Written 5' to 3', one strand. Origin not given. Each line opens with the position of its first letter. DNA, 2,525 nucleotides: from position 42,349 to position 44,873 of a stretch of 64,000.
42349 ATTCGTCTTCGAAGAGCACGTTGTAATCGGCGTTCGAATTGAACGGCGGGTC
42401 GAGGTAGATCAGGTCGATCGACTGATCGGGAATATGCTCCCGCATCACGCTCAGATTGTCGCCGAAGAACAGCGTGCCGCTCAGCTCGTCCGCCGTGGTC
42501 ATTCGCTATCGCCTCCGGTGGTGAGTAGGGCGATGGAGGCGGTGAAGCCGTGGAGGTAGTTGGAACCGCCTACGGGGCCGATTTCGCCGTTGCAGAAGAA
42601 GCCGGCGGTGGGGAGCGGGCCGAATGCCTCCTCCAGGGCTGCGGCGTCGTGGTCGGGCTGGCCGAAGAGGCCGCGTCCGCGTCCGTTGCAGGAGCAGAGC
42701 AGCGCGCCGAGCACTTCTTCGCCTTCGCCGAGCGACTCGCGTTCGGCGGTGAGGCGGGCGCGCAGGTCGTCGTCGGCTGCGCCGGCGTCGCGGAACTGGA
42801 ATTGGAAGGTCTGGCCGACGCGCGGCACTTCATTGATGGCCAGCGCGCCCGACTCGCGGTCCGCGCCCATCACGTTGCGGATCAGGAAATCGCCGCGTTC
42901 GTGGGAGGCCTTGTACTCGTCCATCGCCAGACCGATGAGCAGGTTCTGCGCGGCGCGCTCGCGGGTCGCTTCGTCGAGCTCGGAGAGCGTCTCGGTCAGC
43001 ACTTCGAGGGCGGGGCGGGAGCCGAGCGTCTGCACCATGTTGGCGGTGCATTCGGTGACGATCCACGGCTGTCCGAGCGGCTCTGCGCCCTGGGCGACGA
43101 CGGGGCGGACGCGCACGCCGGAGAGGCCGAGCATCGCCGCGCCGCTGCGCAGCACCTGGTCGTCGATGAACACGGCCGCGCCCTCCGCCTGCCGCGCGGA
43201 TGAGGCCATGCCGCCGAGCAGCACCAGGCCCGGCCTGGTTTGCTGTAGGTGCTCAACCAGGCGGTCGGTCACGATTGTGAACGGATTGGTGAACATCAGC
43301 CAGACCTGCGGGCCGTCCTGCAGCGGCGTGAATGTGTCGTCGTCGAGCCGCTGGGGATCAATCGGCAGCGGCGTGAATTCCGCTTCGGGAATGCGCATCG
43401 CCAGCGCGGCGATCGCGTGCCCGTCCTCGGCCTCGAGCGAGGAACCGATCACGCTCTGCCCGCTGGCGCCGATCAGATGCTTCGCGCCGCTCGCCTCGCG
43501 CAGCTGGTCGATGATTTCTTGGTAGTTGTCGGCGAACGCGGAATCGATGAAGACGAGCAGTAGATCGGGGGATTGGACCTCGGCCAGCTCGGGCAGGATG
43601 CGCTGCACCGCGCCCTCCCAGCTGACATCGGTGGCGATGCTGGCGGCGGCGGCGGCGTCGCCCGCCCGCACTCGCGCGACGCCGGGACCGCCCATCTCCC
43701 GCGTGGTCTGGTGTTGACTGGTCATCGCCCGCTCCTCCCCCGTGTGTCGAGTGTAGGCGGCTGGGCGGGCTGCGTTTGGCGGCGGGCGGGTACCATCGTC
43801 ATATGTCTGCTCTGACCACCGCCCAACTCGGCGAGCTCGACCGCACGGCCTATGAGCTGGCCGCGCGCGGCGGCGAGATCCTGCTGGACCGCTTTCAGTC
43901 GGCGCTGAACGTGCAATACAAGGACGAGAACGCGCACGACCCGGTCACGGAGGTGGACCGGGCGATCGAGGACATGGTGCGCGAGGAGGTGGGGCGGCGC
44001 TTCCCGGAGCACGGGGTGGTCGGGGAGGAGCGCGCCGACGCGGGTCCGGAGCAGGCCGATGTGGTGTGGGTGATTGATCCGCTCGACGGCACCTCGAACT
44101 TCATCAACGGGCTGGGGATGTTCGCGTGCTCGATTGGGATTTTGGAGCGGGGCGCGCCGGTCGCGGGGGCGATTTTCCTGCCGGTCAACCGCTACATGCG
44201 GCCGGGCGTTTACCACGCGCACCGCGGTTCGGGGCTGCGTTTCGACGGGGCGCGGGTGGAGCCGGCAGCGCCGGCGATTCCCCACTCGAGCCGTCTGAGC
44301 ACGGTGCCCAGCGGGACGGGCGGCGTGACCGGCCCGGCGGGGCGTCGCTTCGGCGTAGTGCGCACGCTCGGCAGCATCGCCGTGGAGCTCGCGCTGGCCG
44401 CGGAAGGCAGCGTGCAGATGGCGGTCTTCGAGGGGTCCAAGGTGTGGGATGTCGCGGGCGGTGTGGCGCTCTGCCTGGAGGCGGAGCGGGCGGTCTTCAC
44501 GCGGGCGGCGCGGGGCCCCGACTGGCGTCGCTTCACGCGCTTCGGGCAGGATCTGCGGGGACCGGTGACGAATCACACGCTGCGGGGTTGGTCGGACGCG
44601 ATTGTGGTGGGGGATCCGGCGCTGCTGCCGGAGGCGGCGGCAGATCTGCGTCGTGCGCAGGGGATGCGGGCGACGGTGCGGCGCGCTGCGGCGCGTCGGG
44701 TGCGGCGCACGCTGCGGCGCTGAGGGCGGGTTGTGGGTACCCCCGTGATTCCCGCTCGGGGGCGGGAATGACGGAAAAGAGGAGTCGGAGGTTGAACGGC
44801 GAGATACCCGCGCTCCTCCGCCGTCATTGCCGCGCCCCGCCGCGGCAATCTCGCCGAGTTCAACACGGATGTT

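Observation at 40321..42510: GmrSD-like type IV restriction gene inserted between 38-bp direct repeats that duplicate the 3' end of the thiS-like gene, next to a decapitated MTase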

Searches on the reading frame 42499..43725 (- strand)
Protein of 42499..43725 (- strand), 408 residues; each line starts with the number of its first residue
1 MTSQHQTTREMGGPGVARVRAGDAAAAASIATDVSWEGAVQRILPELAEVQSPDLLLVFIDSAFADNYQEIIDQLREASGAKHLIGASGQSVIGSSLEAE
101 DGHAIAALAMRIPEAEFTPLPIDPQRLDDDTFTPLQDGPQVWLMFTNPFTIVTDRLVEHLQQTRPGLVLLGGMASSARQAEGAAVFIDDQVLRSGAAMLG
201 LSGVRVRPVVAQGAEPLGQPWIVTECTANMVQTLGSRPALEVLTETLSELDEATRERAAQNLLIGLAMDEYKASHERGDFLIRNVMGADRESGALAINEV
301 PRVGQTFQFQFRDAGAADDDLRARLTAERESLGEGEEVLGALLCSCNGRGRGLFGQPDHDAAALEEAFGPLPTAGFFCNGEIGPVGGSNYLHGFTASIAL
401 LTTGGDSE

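Call 7: search_protein_families(library=pfam, proteins=[window:42499-43725:-], max_evalue=0.01)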
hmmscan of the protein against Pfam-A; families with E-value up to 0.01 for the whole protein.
window:42499-43725:- (408 aa): 2 families
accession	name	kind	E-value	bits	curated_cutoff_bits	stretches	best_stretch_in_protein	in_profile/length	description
PF08495.15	FIST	-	6.7e-27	95.1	23.2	1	54-235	1-187/189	FIST N domain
PF10442.14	FIST_C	-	6.6e-25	88.2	28.5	1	239-384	1-131/131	FIST C domain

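Call 10: find_encoding_contigs(protein=window:42499-43725:-, flank=10000, max_places=10)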
Protein window:42499-43725:- (408 aa): 1 contig read that carries it; 1 place shown.
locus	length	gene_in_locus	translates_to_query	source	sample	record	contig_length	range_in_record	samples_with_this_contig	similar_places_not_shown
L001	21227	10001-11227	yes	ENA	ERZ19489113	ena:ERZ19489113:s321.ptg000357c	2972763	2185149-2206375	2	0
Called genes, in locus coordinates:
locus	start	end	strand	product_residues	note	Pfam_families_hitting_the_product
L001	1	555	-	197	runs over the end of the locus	-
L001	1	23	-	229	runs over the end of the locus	PF04234:CopC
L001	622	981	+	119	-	PF03992:ABM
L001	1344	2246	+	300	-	PF00106:adh_short, PF08659:KR, PF13561:adh_short_C2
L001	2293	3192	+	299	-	PF00106:adh_short, PF08659:KR, PF13561:adh_short_C2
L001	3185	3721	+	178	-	PF13302:Acetyltransf_3, PF13420:Acetyltransf_4, PF00583:Acetyltransf_1, PF13508:Acetyltransf_7 (weak)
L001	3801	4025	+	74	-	-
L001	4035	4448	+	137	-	PF02452:PemK_toxin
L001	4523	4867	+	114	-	PF11455:MazE-like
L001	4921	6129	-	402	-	PF04909:Amidohydro_2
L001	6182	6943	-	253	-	PF02592:Vut_1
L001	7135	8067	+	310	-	PF00296:Bac_luciferase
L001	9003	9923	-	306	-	PF00459:Inositol_P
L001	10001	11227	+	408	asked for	PF08495:FIST, PF10442:FIST_C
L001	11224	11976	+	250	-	-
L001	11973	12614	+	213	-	-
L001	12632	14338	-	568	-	PF03235:GmrSD_N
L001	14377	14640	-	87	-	PF02597:ThiS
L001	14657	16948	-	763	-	PF01315:Ald_Xan_dh_C, PF02738:MoCoBD_1, PF20256:MoCoBD_2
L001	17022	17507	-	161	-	PF00111:Fer2 (weak), PF01799:Fer2_2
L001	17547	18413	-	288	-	PF00941:FAD_binding_5, PF03450:CO_deh_flav_C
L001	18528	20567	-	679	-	-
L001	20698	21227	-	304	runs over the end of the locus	PF09516:RE_CfrBI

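Call 13: search_protein_families(library=pfam, proteins=[L001:11224-11976:+, L001:11973-12614:+, L001:12632-14338:-, L001:18528-20567:-], max_evalue=0.01)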
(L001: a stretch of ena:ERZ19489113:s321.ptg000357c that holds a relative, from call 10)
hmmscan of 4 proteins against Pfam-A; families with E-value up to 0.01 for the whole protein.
L001:11224-11976:+ (250 aa): 1 family
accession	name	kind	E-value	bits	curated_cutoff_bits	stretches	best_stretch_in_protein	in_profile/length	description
PF13521.12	AAA_28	-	0.00036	21.2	27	1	38-170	4-123/164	AAA domain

L001:11973-12614:+ (213 aa): 0 families

L001:12632-14338:- (568 aa): 1 family
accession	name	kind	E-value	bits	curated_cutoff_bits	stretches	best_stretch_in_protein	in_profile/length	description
PF03235.19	GmrSD_N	-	8.9e-29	101.5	33.2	1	8-253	1-198/199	GmrSD restriction endonuclease, N-terminal domain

L001:18528-20567:- (679 aa): 3 families
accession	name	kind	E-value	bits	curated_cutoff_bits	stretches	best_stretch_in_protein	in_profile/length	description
PF13540.12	RCC1_2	-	4.4e-104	338.5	22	13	192-219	2-29/30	Regulator of chromosome condensation (RCC1) repeat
PF25390.1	WD40_RLD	-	3.2e-48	165.3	150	4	229-546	34-322/363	RCC1-like domain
PF09227.15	Bubble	-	3.9e-18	66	23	0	83-106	20-43/64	Bubble protein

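Call 17: find_related_loci(query=window:42499-43725:-, collection=genome_contigs, flank=10000)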
Query window:42499-43725:- (408 aa) in genome_contigs; peptide patterns used: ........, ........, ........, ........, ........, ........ (x = any residue, [..] = any of these).
600 stretches matched a pattern (row limit reached: there are more); 587 encode a relative of the query (tblastn E <= 1e-3); the best 80 are kept; 80 distinct loci.
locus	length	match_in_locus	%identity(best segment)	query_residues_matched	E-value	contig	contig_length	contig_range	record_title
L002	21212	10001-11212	87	1-404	0e+0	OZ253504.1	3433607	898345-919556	MAG: Dehalococcoidia bacterium isolate 231ea081-d24a-4d48-806f-feb732625d76 genome assembly, chromosome: 1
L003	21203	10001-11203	70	2-402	0e+0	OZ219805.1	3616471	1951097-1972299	MAG: Dehalococcoidia bacterium isolate c58c6e01-4a6e-4794-97be-e35f15c585e3 genome assembly, chromosome: 3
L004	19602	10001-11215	70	1-405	0e+0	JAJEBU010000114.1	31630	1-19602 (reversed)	MAG: Dehalococcoidia bacterium isolate jk18x9bins.53 k141_268411, whole genome shotgun sequence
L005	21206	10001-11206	70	2-403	0e+0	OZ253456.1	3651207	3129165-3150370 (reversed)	MAG: Dehalococcoidia bacterium isolate 4ae44683-8927-4024-8904-3ea2ed4a1db5 genome assembly, chromosome: 1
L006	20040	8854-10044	70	7-403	0e+0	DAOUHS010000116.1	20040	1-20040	MAG TPA_asm: Dehalococcoidia bacterium isolate S18_105 41188, whole genome shotgun sequence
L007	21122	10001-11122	59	35-408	5e-136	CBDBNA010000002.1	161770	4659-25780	MAG: Dehalococcoidia bacterium isolate 8dc3bd6b-4dda-4c2a-a60a-45dc8dd64482 genome assembly, contig: contig_2, whole gen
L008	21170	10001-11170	52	15-402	3e-126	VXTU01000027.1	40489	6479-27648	MAG: Chloroflexi bacterium isolate SB0666_bin_12 NODE_366_length_40489_cov_10.037419, whole genome shotgun sequence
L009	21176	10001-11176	46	26-407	3e-103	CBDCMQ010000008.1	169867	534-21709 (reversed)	MAG: Dehalococcoidia bacterium isolate e9298f53-4b37-40c5-988f-b05c06d90141 genome assembly, contig: contig_8, whole gen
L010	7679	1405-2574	47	25-402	6e-103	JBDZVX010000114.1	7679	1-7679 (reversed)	MAG: Thermomicrobia bacterium isolate PE_soil7 NODE_3229_length_7679, whole genome shotgun sequence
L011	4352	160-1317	45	27-402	5e-101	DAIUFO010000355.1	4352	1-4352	MAG TPA_asm: Chloroflexota bacterium isolate CTOTU41363 NODE_19470_length_4352_cov_4.175937, whole genome shotgun sequen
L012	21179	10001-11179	44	20-401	1e-99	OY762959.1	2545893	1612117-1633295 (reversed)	MAG: Dehalococcoidia bacterium isolate a8fc5444-7059-4be1-bdcb-92646be6befe genome assembly, chromosome: 1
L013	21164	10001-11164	44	27-402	3e-99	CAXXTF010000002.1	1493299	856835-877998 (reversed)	MAG: Dehalococcoidia bacterium isolate b426fa95-c85f-4e70-a700-4121ed63f50a genome assembly, contig: contig_2, whole gen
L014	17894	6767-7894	46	36-401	1e-98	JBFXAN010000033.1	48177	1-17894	MAG: Dehalococcoidia bacterium isolate CA_2019_TPBS_23 NODE_4508_length_48177_cov_4.907867_TPBS, whole genome shotgun se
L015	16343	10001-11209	45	9-402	2e-97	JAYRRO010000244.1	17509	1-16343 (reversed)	MAG: Dehalococcoidia bacterium isolate XM1_ASGE3bin.31 k141_867574, whole genome shotgun sequence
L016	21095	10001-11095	46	44-401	3e-97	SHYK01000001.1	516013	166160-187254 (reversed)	MAG: Chloroflexi bacterium isolate Baikal-deep-G117 BACOMB-C2, whole genome shotgun sequence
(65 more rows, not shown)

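Call 34: search_protein_families(library=pfam, proteins=[L004:11215-12759:+, L003:11250-11504:+, L003:11477-11836:+], max_evalue=0.01)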
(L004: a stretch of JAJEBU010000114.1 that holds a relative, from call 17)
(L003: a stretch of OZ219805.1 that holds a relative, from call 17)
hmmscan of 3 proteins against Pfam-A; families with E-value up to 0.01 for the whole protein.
L004:11215-12759:+ (514 aa): 3 families
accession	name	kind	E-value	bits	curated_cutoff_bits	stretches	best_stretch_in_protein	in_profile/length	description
PF01555.25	N6_N4_Mtase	-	2.4e-43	149.1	26.7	1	31-336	1-213/221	DNA methylase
PF04471.18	Mrr_cat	-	0.00011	22.7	21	1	372-480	5-108/115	Restriction endonuclease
PF03602.21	Cons_hypoth95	-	0.0029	17.7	24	0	17-51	99-134/182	Conserved hypothetical protein 95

L003:11250-11504:+ (84 aa): 1 family
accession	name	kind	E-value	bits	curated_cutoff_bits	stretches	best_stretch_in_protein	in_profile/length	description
PF11455.13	MazE-like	-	2.1e-09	37.6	22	1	25-77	13-63/65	Antitoxin MazE-like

L003:11477-11836:+ (119 aa): 1 family
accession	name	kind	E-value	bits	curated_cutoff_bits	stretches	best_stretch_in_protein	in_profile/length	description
PF02452.23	PemK_toxin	-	4e-18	66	23.1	1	11-113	2-109/109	PemK-like, MazF-like toxin of type II toxin-antitoxin system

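Call 35: search_protein_families(library=padloc, proteins=[L004:11215-12759:+, L001:12632-14338:-], max_evalue=0.001)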
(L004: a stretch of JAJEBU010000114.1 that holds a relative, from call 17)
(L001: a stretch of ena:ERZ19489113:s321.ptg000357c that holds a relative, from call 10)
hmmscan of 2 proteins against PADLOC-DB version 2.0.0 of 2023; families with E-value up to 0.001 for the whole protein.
L004:11215-12759:+ (514 aa): 66 families (the best 25 are shown)
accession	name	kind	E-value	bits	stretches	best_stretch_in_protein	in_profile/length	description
PDLC03339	MTase_II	-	2.5e-51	172.7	2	106-195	55-142/399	Type II methyltransferase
PDLC03300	MTase_II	-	6.1e-45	151.6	2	107-192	82-165/302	Type II methyltransferase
PDLC03354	MTase_II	-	1.4e-44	150.8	3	109-218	127-234/425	Type II methyltransferase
PDLC03299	MTase_II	-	1.9e-37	127.4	3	265-347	179-258/296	Type II methyltransferase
PDLC03633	MTase_III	-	1.2e-36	124.6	2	276-386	283-390/616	Type III methyltransferase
PDLC03636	MTase_III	-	1.5e-35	121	2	111-242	96-223/575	Type III methyltransferase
PDLC03371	MTase_II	-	6.1e-35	119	1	121-348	80-254/260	Type II methyltransferase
PDLC03644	MTase_III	-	1.5e-31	107.8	2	109-236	107-233/542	Type III methyltransferase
PDLC03635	MTase_III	-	2.5e-28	97.2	2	109-211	266-373/708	Type III methyltransferase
PDLC03638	MTase_III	-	3.6e-28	96.3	1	109-347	429-678/816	Type III methyltransferase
PDLC03634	MTase_III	-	4.4e-26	89.9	3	109-259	171-304/621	Type III methyltransferase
PDLC03216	MTase_II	-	4.1e-25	86.5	2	263-350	170-259/364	Type II methyltransferase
PDLC03238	MTase_II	-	1.8e-24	84.6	2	264-349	286-366/428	Type II methyltransferase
PDLC03265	MTase_II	-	6.1e-24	83.1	2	267-348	251-330/333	Type II methyltransferase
PDLC03641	MTase_III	-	1.9e-23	80.9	3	104-218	177-285/657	Type III methyltransferase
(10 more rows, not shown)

L001:12632-14338:- (568 aa): 9 families
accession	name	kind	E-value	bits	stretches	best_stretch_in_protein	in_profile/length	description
PDLC04151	HEC-05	-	5.9e-44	148.8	1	1-564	20-594/600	-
PDLC04709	PDC-M55C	-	3.6e-29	99.8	2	8-98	17-110/554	-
PDLC04150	HEC-05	-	5.3e-21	73.1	1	3-288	5-297/583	-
PDLC04153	HEC-05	-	2.2e-15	53.9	1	4-63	5-64/621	-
PDLC04152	HEC-05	-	5.7e-15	52.8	2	79-327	109-340/566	-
PDLC03877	NsnA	-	7e-09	33.4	1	2-248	47-195/385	-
PDLC04155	HEC-06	-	8e-05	19.3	1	6-91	7-83/562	-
PDLC04157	HEC-06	-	9.9e-05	19.1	1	3-95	6-89/558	-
PDLC02686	Orf5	-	0.00012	18.8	1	20-95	21-93/566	Orf5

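Call 57: search_protein_families(library=ncbifam, proteins=[L004:11224-12759:+, L001:12632-14338:-], max_evalue=0.001)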
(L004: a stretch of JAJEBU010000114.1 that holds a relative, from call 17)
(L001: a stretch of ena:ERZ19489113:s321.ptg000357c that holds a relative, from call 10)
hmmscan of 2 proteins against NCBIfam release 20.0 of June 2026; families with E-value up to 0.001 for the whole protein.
L004:11224-12759:+ (511 aa): 3 families
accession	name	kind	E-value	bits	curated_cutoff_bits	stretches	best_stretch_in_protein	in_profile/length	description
NF008572.0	PRK11524.1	equivalog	1.2e-29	103.3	292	3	263-334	179-247/294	adenine-specific DNA-methyltransferase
NF050803.1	DnaMtaseCcrMCaul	equivalog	5.4e-22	78.2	830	1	279-347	183-251/350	adenine-specific DNA-methyltransferase CcrM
NF010253.0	PRK13699.1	subfamily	4.6e-15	55.9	244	1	259-345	122-207/226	DNA methyltransferase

L001:12632-14338:- (568 aa): 0 families

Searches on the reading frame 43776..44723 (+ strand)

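Call 7: search_protein_families(library=pfam, proteins=[window:43776-44723:+], max_evalue=0.01)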
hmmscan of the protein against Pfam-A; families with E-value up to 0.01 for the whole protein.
window:43776-44723:+ (315 aa): 1 family
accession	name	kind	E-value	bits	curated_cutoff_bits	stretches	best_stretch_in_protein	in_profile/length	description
PF00459.30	Inositol_P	-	3.3e-46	158.4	27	1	20-242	4-237/271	Inositol monophosphatase family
